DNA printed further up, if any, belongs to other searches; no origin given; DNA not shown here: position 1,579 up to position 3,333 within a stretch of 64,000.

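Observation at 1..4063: Two AT-rich islets separated and followed by diverged direct copies of a decayed pfkB'-TSCPD module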

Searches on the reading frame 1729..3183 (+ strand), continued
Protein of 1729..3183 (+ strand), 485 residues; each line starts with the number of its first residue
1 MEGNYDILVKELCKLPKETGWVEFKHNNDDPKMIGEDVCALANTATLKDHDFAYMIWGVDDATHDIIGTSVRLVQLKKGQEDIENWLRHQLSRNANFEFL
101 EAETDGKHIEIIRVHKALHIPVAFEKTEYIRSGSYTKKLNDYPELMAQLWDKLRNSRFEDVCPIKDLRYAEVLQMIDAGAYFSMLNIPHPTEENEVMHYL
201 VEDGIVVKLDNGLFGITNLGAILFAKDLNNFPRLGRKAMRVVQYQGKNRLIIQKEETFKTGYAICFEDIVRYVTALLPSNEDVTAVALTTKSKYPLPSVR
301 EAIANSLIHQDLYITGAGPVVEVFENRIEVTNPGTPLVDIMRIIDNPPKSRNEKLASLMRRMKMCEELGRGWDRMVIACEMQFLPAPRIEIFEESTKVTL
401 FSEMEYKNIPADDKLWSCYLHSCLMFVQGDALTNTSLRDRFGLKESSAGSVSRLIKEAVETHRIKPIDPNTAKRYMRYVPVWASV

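Call 33: search_protein_families(library=ncbifam, proteins=[window:1729-3183:+, L003:1169-3508:+, L003:165-1169:+, L002:11723-12622:+, L002:4123-7227:+, L002:7273-9594:+, L003:6536-6688:+], max_evalue=0.001)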
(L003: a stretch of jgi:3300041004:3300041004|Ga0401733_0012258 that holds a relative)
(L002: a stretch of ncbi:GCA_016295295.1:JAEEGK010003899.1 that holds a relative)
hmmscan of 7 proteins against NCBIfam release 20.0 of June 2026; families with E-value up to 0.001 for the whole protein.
window:1729-3183:+ (485 aa): 0 families

L003:1169-3508:+ (780 aa): 1 family
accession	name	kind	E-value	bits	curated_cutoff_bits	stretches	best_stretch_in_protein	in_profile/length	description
NF041935.1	MzaE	equivalog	2.8e-112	376.2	1050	1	8-600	11-591/593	MZA anti-phage system associated AIPR family protein MzaE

L003:165-1169:+ (335 aa): 1 family
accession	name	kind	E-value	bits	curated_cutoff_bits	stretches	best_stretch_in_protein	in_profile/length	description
NF041934.1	MzaD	equivalog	2e-40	138.9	420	1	91-331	86-324/326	MZA anti-phage system associated PD-(D/E)XK motif protein MzaD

L002:11723-12622:+ (300 aa): 16 families
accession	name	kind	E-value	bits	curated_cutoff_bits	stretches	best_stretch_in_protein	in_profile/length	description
NF006957.1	PRK09434.1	equivalog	2.8e-27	96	450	1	5-258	3-260/302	fructokinase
TIGR04382.1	myo_inos_iolC_N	equivalog_domain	5.5e-27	94.9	300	1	28-267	33-278/309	5-dehydro-2-deoxygluconokinase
NF052444.1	DhDoxglucKinKdgK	equivalog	4.6e-17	62.4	400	1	6-289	3-299/303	2-dehydro-3-deoxygluconokinase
TIGR02152.1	D_ribokin_bact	equivalog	1.4e-14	54.1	299.65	2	24-97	30-103/298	ribokinase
NF049991.1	TagKinase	equivalog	1.9e-13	49.9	420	1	36-267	48-284/321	tagatose kinase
NF041633.1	trifunc_aldol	exception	4.5e-13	48.5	700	1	18-200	262-449/580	KHG/KDPG aldolase/sugar kinase fusion protein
NF007321.0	PRK09813.1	equivalog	2.8e-11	43.4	247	1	8-266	6-242/261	fructoselysine 6-kinase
NF053626.1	RibKinHalex1628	equivalog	1.9e-10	40.8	330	1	205-268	197-260/293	ATP-dependent ribose-1-phosphate kinase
NF040938.1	KDG_KDGal_kin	equivalog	2.3e-10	40.1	400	1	30-261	31-266/305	bifunctional 2-dehydro-3-deoxygluconokinase/2-dehydro-3-deoxygalactonokinase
NF041332.1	KDG_KDGal_kin_Halo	equivalog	3e-09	36.8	440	1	28-264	32-277/320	bifunctional 2-dehydro-3-deoxygluconokinase/2-dehydro-3-deoxygalactonokinase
NF008353.0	PRK11142.1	equivalog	2e-08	34.1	341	1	25-97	35-107/307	ribokinase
NF047869.1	myo_kin_aldol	exception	1.7e-07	30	600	1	29-105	39-115/586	bifunctional 5-dehydro-2-deoxygluconokinase/5-dehydro-2-deoxyphosphogluconate aldolase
NF041134.1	R1P_kin_Thcocales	equivalog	4e-06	26.5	500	1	29-263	37-247/291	ADP-dependent ribose-1-phosphate kinase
TIGR03168.1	1-PFK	subfamily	6.2e-06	25.3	216.4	1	210-284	213-286/305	hexose kinase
TIGR03828.1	pfkB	equivalog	2.3e-05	23.6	292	1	213-287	216-289/305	1-phosphofructokinase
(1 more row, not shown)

L002:4123-7227:+ (1035 aa): 1 family
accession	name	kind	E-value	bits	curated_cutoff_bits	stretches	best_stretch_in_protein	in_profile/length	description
NF008457.0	PRK11331.1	equivalog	6.6e-05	21.8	637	0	703-746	317-358/459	5-methylcytosine-specific restriction enzyme subunit McrB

L002:7273-9594:+ (774 aa): 0 families

L003:6536-6688:+ (51 aa): 0 families

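Call 40: search_protein_families(library=pfam, proteins=[L143:1579-3231:+, L143:3241-4452:+, L143:4452-5954:+, L143:5954-7495:+, L143:7603-9969:+, L143:11479-12660:+, L143:13727-15022:+, L155:5539-6267:-, L155:6295-7467:-, L155:3185-4408:-], max_evalue=0.001)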
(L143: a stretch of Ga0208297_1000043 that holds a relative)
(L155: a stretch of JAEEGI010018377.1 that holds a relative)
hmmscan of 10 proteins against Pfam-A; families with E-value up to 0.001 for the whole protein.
L143:1579-3231:+ (551 aa): 1 family
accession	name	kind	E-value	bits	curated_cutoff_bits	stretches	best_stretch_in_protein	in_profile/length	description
PF19192.6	Response_reg_2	-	6.6e-31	108.3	27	1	45-209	1-178/180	Response receiver domain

L143:3241-4452:+ (404 aa): 1 family
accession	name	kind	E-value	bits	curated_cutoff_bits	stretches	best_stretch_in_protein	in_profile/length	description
PF00145.23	DNA_methylase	-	4.9e-66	223.8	22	1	6-396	1-323/324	C-5 cytosine-specific DNA methylase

L143:4452-5954:+ (501 aa): 1 family
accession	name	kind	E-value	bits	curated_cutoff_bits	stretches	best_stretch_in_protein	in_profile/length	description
PF00145.23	DNA_methylase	-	2.7e-64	218.1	22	1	117-498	2-323/324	C-5 cytosine-specific DNA methylase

L143:5954-7495:+ (514 aa): 0 families

L143:7603-9969:+ (789 aa): 2 families
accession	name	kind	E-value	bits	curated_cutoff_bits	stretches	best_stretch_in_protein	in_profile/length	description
PF09823.15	DUF2357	-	6.9e-40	137.3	23.3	1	95-342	2-251/251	Domain of unknown function (DUF2357)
PF04411.18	PDDEXK_7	-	2.5e-28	99.7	22.1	1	370-562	2-163/164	PD-(D/E)XK nuclease superfamily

L143:11479-12660:+ (394 aa): 6 families
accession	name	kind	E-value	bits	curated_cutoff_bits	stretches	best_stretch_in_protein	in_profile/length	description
PF13635.12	DUF4143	-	5.8e-28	98.1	28.1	1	194-352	1-160/160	Domain of unknown function (DUF4143)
PF13173.12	AAA_14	-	1.3e-22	80.7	27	1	19-150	2-128/129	AAA domain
PF00004.35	AAA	-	8.8e-09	36.3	21.2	1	24-138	3-124/131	ATPase family associated with various cellular activities (AAA)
PF01637.24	ATPase_2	-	8.5e-05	22.9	33.2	1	7-66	8-69/225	ATPase domain predominantly from Archaea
PF13401.12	AAA_22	-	8.8e-05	23.3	27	0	20-68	6-59/130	AAA domain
PF05621.17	TniB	-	0.0004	20.3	22.4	0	82-146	121-188/189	Bacterial TniB protein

L143:13727-15022:+ (432 aa): 0 families

L155:5539-6267:- (242 aa): 0 families

L155:6295-7467:- (390 aa): 2 families
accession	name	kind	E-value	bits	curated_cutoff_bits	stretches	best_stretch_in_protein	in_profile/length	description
PF06250.17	YhcG_C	-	3.7e-52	176.8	32.5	1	225-377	2-154/157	YhcG PDDEXK nuclease domain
PF17761.7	DUF1016_N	-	5.4e-36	124.2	32.8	1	19-198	2-137/137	DUF1016 N-terminal domain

L155:3185-4408:- (407 aa): 7 families
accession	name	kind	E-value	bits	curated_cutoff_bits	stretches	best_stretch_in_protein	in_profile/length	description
PF00578.27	AhpC-TSA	-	8.1e-20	71.5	26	1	268-384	2-123/124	AhpC/TSA family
PF08534.16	Redoxin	-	3.5e-19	69.5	26.6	1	267-398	2-145/148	Redoxin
PF13905.12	Thioredoxin_8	-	3.3e-09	37.4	27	1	291-382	1-94/94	Thioredoxin-like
PF00085.26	Thioredoxin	-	1.4e-07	31.9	23.5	1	291-391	18-93/103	Thioredoxin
PF02630.20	SCO1-SenC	-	3.3e-06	27.5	22.8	1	274-351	4-85/134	SCO1/SenC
PF13098.12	Thioredoxin_2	-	4.9e-05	24.1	27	1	289-390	3-95/104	Thioredoxin-like domain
PF00255.25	GSHPx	-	0.0001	22.3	27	0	278-330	8-59/108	Glutathione peroxidase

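Call 47: search_solved_structures(query=window:1729-3183:+, max_evalue=0.01)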
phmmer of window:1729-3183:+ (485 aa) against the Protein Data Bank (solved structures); distinct sequences matched with E-value up to 0.01: 0.
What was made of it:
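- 1729..3186 (+): 485-aa Schlafen/AlbA_2 + HATPase_c_4 protein, a candidate defence or regulatory gene. No PDB relative by sequence (call 47).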

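Call 50: find_related_loci(query=window:1729-3183:+, collection=viral_contigs, flank=8000)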
Query window:1729-3183:+ (485 aa) in viral_contigs; peptide patterns used: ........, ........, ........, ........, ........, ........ (x = any residue, [..] = any of these).
No stretch of DNA in the collection matches any of the patterns.

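Call 58: search_protein_families(library=pfam, proteins=[L086:6232-8553:+, L169:3470-3760:-, L169:3155-3454:-, L170:9836-11212:+], max_evalue=0.001)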
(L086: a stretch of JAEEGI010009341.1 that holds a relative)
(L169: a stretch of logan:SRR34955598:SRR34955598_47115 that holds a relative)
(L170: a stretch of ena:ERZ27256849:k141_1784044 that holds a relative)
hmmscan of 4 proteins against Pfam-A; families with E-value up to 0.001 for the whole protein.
L086:6232-8553:+ (774 aa): 0 families

L169:3470-3760:- (96 aa): 0 families

L169:3155-3454:- (99 aa): 0 families

L170:9836-11212:+ (459 aa): 2 families
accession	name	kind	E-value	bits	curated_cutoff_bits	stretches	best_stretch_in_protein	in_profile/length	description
PF13310.11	Virulence_RhuM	-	1.3e-101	339.6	33.7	1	206-442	18-248/252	Virulence protein RhuM family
PF02498.22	Bro-N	-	1e-05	26.5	25.6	0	24-120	7-91/96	BRO family, N-terminal domain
